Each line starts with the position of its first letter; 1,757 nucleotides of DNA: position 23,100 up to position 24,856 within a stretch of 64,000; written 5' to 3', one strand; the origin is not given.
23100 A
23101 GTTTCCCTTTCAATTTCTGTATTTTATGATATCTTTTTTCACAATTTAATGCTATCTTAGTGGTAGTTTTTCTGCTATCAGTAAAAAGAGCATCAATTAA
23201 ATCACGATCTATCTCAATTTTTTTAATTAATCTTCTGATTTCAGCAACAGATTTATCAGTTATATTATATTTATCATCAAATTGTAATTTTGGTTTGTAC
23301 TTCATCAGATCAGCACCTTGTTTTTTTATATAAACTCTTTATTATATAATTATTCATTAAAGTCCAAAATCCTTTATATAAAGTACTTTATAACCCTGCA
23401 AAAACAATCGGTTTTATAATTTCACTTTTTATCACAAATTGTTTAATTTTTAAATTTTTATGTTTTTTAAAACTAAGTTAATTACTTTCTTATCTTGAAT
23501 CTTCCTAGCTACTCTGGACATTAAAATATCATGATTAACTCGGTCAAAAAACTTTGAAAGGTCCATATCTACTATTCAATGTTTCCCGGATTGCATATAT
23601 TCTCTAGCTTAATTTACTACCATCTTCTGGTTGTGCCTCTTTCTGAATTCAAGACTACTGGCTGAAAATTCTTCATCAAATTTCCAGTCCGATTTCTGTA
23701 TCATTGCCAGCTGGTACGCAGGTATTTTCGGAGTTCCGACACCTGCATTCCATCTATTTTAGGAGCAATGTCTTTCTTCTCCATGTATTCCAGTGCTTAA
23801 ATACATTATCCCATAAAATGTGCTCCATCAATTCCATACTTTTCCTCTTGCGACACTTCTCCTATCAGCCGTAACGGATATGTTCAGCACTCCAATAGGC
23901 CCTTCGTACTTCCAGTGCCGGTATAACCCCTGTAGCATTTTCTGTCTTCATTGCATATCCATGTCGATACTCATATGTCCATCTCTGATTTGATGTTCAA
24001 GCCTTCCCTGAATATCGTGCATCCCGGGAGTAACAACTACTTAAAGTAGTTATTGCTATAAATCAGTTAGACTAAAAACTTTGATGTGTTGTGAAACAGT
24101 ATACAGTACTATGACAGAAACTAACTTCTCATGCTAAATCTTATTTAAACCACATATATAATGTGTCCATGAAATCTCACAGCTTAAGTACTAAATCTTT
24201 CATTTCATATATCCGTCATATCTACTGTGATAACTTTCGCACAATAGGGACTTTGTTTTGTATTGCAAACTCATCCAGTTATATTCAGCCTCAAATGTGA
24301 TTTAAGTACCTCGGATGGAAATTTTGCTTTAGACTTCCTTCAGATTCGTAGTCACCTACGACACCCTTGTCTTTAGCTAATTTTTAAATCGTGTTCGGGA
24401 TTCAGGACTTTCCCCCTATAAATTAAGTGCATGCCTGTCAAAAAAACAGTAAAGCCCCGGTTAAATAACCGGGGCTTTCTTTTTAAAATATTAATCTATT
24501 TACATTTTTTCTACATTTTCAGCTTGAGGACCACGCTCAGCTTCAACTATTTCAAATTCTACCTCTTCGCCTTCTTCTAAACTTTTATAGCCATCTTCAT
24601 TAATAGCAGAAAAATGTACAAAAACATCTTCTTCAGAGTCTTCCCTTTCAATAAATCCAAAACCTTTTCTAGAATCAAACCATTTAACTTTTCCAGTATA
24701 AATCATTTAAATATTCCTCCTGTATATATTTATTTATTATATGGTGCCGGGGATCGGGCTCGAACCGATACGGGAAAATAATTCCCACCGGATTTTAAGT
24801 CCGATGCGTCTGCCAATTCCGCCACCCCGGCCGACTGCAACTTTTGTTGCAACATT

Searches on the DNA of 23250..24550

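Call 7: search_rna_families(source=window, start=23250, end=24550, threshold=evalue, max_evalue=10, show_alignments=2)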
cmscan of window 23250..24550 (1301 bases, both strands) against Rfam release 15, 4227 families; matches with E-value up to 10: 26.
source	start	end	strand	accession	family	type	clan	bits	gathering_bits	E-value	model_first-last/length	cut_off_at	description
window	24189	24361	-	RF02001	group-II-D1D4-3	Intron;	CL00102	125.1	32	5.6e-27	1-170/170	no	Group II catalytic intron D1-D4-3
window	24444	24547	-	RF02495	ohsC_RNA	Gene; antitoxin;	-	24.7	50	0.44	1-77/77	no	Oppression of Hydrophobic ORF by sRNA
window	24396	24491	+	RF00121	MicC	Gene; sRNA;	-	24.5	90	0.56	1-123/123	no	MicC RNA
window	24417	24481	+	RF02901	AaHKsRNA41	Gene; sRNA;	-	23.9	97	0.0049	1-187/187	no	Aggregatibacter sRNA 41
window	24428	24485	+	RF01772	rnk_pseudo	Cis-reg; leader;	-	23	55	0.31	1-108/108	no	Pseudomonas rnk leader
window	24361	24484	+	RF00514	His_leader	Cis-reg; leader;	-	22.1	49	0.59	1-126/126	no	Histidine operon leader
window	24432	24504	-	RF02621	BSnc120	Gene; sRNA;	-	21.9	114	0.046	1-88/88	no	Brucella sRNA 120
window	24440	24507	-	RF01770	rimP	Cis-reg; leader;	-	21.3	47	1.1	1-102/102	no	Gammaprotebacteria rimP leader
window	24422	24498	+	RF02621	BSnc120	Gene; sRNA;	-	21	114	0.09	1-88/88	no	Brucella sRNA 120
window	24443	24550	-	RF02053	STnc430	Gene; sRNA;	-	20.9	47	1.7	20-162/162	5'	Enterobacterial sRNA STnc430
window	24378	24484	+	RF01859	Phe_leader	Cis-reg; leader;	-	19.9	55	2.1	1-125/125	no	Phenylalanine leader peptide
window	24450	24478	-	RF02701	PsrR1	Gene; sRNA;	-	19.8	42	0.72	51-79/79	no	Photosynthesis regulatory RNA1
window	24418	24511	+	RF01770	rimP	Cis-reg; leader;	-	19.8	47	2.4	1-102/102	no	Gammaprotebacteria rimP leader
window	24369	24484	+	RF04182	GibS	Gene; sRNA;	-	19.8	115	5.7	1-142/142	no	GibS sRNA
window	24421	24483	+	RF00021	Spot_42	Gene; sRNA;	-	19.3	80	0.73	1-115/115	no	Spot 42 RNA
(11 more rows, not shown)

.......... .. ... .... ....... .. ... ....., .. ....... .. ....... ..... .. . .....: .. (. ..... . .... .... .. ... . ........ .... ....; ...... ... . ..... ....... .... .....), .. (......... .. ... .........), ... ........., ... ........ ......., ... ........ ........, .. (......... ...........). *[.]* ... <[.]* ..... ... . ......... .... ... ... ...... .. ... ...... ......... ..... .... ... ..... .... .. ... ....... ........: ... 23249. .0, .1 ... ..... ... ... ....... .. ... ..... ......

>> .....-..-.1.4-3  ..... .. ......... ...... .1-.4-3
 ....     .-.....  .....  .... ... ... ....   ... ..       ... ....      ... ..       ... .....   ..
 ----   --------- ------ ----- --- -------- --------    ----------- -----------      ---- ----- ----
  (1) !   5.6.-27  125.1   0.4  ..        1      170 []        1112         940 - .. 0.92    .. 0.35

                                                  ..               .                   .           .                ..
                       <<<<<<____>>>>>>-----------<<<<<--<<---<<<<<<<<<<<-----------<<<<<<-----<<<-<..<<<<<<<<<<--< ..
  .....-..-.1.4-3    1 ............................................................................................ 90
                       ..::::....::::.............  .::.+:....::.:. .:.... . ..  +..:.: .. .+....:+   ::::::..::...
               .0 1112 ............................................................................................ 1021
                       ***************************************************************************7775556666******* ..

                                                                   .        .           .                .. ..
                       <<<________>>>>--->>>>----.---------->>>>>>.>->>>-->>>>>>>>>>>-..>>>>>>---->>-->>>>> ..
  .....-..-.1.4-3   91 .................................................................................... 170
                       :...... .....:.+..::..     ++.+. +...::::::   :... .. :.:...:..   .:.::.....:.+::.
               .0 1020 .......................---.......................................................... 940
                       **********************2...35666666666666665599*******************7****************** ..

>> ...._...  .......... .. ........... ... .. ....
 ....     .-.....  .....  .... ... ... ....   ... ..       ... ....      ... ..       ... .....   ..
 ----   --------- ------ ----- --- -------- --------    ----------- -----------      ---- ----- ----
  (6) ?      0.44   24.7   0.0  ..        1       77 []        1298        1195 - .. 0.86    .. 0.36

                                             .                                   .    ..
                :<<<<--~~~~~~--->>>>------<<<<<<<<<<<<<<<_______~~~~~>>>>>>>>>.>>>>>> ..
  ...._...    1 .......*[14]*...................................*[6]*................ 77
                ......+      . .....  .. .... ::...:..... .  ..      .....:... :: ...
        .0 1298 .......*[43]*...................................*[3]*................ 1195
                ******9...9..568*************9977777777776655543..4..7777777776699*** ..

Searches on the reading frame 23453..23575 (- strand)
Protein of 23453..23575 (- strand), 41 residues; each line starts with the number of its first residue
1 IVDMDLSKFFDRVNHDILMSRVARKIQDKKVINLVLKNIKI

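Call 50: search_protein_families(library=pfam, proteins=[window:23453-23575:-], max_evalue=1)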
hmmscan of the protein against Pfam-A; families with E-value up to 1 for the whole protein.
seq(41 aa): 1 family
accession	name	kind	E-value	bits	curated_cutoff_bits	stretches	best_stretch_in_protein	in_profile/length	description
PF00078.32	RVT_1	-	0.0011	19.2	29.6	1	1-36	70-106/205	Reverse transcriptase (RNA-dependent DNA polymerase)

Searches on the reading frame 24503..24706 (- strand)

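Call 66: search_protein_families(library=pfam, proteins=[window:24503-24706:-], max_evalue=0.01)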
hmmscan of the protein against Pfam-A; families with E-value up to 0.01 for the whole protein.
seq(68 aa): 3 families
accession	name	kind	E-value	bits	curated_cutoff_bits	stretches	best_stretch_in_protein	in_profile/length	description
PF00313.28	CSD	-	3.5e-31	107.3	27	1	4-67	2-65/66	'Cold-shock' DNA-binding domain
PF08206.17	OB_RNB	-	0.00014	21.9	24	1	12-36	6-30/58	Ribonuclease B OB domain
PF22707.2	S1CSD-TOTE-2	-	0.0041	17.5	27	1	3-37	3-29/60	S1/CSD-like domain 2 of the TOTE conflict systems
